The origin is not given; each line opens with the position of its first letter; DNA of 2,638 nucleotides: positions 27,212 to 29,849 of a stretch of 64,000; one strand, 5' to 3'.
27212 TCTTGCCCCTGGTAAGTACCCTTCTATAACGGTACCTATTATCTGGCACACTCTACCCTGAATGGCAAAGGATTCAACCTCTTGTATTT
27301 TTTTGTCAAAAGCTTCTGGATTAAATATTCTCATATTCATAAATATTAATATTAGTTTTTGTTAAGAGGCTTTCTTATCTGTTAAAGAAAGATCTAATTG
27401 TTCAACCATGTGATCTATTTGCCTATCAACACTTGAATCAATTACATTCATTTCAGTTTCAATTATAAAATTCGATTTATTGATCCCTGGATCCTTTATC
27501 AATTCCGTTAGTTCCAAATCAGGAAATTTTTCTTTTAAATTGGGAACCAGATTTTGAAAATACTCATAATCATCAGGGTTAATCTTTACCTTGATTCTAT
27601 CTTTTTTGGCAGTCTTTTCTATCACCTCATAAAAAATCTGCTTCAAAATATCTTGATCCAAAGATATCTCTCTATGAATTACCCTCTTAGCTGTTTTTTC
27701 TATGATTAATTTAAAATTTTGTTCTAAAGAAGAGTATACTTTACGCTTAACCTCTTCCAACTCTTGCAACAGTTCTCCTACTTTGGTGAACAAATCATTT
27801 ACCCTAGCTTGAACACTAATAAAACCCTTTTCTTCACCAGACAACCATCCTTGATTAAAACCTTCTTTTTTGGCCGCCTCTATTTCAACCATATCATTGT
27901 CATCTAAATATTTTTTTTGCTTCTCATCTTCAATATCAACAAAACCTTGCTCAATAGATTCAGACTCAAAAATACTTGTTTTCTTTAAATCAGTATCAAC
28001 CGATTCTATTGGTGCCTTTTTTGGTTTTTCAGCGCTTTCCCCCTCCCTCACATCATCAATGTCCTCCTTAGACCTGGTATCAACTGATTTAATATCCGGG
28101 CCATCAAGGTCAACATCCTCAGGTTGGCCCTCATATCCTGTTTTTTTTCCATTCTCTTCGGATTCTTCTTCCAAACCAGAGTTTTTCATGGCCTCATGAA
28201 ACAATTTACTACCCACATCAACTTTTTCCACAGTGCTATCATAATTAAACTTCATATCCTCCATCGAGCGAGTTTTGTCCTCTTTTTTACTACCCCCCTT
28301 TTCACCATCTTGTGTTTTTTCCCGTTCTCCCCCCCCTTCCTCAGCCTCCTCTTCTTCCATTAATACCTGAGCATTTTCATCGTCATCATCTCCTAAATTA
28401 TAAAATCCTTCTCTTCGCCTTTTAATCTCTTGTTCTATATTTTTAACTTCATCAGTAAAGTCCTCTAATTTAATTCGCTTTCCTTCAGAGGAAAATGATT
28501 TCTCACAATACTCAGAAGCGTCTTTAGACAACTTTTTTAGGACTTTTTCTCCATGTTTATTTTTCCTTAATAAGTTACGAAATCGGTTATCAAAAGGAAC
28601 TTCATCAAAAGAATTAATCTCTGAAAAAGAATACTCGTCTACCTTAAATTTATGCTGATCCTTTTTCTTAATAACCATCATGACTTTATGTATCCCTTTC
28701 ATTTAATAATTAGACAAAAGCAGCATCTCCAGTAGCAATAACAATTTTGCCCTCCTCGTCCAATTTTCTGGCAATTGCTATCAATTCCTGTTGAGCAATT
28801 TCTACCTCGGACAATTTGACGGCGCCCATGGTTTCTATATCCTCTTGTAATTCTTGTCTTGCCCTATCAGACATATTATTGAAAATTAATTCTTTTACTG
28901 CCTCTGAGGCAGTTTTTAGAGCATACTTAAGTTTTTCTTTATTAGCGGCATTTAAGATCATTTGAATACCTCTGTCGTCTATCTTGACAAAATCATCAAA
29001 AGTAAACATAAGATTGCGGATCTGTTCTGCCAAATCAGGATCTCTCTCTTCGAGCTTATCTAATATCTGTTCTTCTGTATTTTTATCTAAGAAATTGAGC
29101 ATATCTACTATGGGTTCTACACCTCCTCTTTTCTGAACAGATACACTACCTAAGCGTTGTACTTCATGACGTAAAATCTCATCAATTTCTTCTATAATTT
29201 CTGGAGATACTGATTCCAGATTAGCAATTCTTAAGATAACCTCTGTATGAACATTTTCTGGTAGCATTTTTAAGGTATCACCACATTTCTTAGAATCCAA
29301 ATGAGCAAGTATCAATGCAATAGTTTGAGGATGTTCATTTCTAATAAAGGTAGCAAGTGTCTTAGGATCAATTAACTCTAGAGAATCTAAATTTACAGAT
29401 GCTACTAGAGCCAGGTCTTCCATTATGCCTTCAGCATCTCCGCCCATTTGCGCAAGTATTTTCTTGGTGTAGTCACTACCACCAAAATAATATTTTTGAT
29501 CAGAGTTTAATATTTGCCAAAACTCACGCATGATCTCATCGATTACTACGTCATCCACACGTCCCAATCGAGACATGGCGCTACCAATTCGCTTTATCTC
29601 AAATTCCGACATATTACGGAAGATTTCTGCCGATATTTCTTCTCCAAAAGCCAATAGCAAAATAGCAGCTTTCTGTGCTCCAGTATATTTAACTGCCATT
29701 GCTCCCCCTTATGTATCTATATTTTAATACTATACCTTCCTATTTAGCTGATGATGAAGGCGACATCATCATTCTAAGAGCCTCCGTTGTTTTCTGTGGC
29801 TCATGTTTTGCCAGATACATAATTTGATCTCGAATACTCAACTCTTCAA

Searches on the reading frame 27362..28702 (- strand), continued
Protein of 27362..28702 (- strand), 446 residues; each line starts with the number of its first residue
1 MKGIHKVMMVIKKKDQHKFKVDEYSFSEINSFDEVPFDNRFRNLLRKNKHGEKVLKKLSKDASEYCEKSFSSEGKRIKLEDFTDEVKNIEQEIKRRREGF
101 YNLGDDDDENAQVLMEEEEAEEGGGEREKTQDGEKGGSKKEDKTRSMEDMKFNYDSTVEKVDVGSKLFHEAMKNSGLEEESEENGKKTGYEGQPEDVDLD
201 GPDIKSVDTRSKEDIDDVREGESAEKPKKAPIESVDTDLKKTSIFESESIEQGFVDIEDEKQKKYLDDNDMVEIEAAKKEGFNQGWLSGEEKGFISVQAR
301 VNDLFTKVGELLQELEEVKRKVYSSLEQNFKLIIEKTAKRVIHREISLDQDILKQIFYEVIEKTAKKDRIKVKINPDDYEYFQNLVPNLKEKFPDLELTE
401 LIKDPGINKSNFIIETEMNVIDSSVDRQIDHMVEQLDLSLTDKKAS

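Call 81: search_protein_families(library=ncbifam, proteins=[window:27362-28702:-], max_evalue=0.01)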
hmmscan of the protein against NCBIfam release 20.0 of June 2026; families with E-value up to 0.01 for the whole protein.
window:27362-28702:- (446 aa): 10 families
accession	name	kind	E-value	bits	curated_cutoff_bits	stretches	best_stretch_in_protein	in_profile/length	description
TIGR03825.1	FliH_bacil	equivalog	1.2e-14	54.5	148.9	1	244-437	56-245/255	flagellar assembly protein FliH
NF004269.1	PRK05687.1-5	equivalog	3.2e-12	46.6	279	1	249-437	40-230/249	flagellar assembly protein FliH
NF005198.1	PRK06669.1-3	equivalog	4.3e-12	45.8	200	1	257-435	118-292/299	flagellar assembly protein FliH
NF009925.1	PRK13386.1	equivalog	8.7e-12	44.8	192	1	271-443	60-227/228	flagellar assembly protein FliH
NF005392.0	PRK06937.1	equivalog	1.3e-11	44.2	159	1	308-441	73-204/209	HrpE/YscL family type III secretion apparatus protein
NF004270.2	PRK05687.2-1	equivalog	8.4e-11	41.9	180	1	272-436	61-222/223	flagellar assembly protein FliH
NF004267.1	PRK05687.1-3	equivalog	9.3e-10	38.1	293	1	200-437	25-257/266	flagellar assembly protein FliH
NF004968.0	PRK06328.1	equivalog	8.1e-09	35.1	220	1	306-435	74-199/223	HrpE/YscL family type III secretion apparatus protein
NF004266.1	PRK05687.1-1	equivalog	0.001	18.6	260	1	247-384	39-177/230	flagellar assembly protein FliH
TIGR02499.1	HrpE_YscL_not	equivalog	0.0052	16.9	78.7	1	306-422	58-164/166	type III secretion system stator protein SctL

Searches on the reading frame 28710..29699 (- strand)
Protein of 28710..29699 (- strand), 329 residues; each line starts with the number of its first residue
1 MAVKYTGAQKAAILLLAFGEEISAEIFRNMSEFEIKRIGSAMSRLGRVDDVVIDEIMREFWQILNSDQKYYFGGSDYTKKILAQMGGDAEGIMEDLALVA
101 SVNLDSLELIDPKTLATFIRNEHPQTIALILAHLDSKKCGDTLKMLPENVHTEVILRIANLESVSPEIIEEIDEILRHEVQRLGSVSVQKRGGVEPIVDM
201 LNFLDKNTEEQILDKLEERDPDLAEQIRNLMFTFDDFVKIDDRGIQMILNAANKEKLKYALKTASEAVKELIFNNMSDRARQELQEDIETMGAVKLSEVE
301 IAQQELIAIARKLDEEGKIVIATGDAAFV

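Call 4: search_protein_families(library=pfam, proteins=[window:28710-29699:-], max_evalue=0.01)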
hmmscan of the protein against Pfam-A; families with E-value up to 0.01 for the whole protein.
window:28710-29699:- (329 aa): 4 families
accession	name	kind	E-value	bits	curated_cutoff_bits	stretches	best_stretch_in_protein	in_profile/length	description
PF01706.21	FliG_C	-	8.1e-45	152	23.3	1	215-321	2-108/108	FliG C-terminal domain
PF14842.11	FliG_N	-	4.8e-32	111.1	25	2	5-97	2-96/104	FliG N-terminal domain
PF14841.11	FliG_M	-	2e-29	102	25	1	112-184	1-73/76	FliG middle domain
PF03448.22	MgtE_N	-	1.3e-06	29.2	25.9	0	106-177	33-98/102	MgtE intracellular N domain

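Call 31: find_encoding_contigs(protein=window:28710-29699:-, flank=3000, max_places=10)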
Protein window:28710-29699:- (329 aa): 13 contigs read that carry it; 10 places shown.
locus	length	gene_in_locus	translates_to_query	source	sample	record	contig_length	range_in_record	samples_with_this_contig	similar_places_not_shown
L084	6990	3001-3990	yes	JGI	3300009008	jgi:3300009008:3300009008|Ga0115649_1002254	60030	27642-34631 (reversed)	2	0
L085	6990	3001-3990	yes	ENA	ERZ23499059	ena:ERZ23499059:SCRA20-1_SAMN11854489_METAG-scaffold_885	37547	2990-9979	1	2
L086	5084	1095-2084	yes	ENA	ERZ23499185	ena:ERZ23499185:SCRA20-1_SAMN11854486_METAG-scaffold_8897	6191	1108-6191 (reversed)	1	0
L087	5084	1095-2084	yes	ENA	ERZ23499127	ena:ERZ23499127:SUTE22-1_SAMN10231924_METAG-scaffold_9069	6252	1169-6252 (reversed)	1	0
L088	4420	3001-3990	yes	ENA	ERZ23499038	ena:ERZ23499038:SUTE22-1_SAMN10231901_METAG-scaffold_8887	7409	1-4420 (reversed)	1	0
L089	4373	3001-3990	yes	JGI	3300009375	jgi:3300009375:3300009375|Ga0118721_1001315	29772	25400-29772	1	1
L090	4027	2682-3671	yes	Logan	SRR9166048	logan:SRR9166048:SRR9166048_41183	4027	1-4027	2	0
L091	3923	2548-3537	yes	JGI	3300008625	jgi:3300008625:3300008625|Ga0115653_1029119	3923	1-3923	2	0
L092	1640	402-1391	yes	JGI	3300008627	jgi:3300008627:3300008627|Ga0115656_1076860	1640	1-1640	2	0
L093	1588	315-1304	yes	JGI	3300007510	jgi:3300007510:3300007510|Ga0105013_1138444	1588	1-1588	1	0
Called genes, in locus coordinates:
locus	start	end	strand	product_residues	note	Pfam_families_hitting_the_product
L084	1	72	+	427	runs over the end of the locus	PF00158:Sigma54_activat, PF14532:Sigma54_activ_2, PF07724:AAA_2, PF07728:AAA_5 (weak), PF25601:AAA_lid_14, PF02954:HTH_8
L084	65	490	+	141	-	-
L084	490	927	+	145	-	PF00460:Flg_bb_rod (weak), PF06429:Flg_bbr_C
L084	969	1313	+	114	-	PF02049:FliE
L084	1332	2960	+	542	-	PF01514:YscJ_FliF, PF08345:YscJ_FliF_C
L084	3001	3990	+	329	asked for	PF03448:MgtE_N (faint), PF14842:FliG_N, PF14841:FliG_M, PF14842:FliG_N (weak), PF01706:FliG_C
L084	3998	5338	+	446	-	PF02108:FliH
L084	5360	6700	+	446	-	PF02874:ATP-synt_ab_N (faint), PF00006:ATP-synt_ab, PF18269:T3SS_ATPase_C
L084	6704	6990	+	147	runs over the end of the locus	PF02050:FliJ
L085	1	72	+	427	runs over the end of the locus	PF00158:Sigma54_activat, PF14532:Sigma54_activ_2, PF07724:AAA_2, PF07728:AAA_5 (weak), PF25601:AAA_lid_14, PF02954:HTH_8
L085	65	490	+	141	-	-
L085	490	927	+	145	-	PF00460:Flg_bb_rod (weak), PF06429:Flg_bbr_C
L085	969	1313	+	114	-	PF02049:FliE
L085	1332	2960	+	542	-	PF01514:YscJ_FliF, PF08345:YscJ_FliF_C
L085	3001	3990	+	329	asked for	PF03448:MgtE_N (faint), PF14842:FliG_N, PF14841:FliG_M, PF14842:FliG_N (weak), PF01706:FliG_C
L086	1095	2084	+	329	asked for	PF03448:MgtE_N (faint), PF14842:FliG_N, PF14841:FliG_M, PF14842:FliG_N (weak), PF01706:FliG_C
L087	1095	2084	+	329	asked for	PF03448:MgtE_N (faint), PF14842:FliG_N, PF14841:FliG_M, PF14842:FliG_N (weak), PF01706:FliG_C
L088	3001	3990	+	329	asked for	PF03448:MgtE_N (faint), PF14842:FliG_N, PF14841:FliG_M, PF14842:FliG_N (weak), PF01706:FliG_C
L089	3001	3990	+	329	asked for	PF03448:MgtE_N (faint), PF14842:FliG_N, PF14841:FliG_M, PF14842:FliG_N (weak), PF01706:FliG_C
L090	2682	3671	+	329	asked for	PF03448:MgtE_N (faint), PF14842:FliG_N, PF14841:FliG_M, PF14842:FliG_N (weak), PF01706:FliG_C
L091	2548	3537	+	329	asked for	PF03448:MgtE_N (faint), PF14842:FliG_N, PF14841:FliG_M, PF14842:FliG_N (weak), PF01706:FliG_C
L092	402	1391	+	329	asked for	PF03448:MgtE_N (faint), PF14842:FliG_N, PF14841:FliG_M, PF14842:FliG_N (weak), PF01706:FliG_C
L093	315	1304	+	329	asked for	PF03448:MgtE_N (faint), PF14842:FliG_N, PF14841:FliG_M, PF14842:FliG_N (weak), PF01706:FliG_C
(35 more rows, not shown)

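Call 67: list_cluster_members(proteins=[window:28710-29699:-])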
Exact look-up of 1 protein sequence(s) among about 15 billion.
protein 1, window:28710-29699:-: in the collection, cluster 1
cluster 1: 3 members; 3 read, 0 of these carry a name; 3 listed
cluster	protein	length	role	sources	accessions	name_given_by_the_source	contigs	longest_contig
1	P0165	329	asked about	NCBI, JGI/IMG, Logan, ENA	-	-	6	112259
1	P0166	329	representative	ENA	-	-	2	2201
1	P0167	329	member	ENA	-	-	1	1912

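Call 68: find_encoding_contigs(protein=P0166, flank=3000, max_places=10)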
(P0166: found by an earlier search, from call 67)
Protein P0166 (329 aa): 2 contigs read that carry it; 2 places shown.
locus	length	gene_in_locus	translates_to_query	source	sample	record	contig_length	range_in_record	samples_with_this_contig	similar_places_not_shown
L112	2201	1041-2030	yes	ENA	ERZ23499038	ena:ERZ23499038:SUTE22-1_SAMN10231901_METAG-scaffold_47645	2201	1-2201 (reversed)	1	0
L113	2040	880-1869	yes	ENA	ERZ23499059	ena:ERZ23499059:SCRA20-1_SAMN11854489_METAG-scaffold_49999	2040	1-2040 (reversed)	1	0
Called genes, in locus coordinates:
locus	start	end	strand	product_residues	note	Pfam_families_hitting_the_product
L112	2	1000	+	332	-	?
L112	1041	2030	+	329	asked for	PF03448:MgtE_N (faint), PF14842:FliG_N, PF14841:FliG_M, PF14842:FliG_N (weak), PF01706:FliG_C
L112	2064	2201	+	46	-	?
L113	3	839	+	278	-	?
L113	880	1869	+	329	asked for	PF03448:MgtE_N (faint), PF14842:FliG_N, PF14841:FliG_M, PF14842:FliG_N (weak), PF01706:FliG_C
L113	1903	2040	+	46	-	?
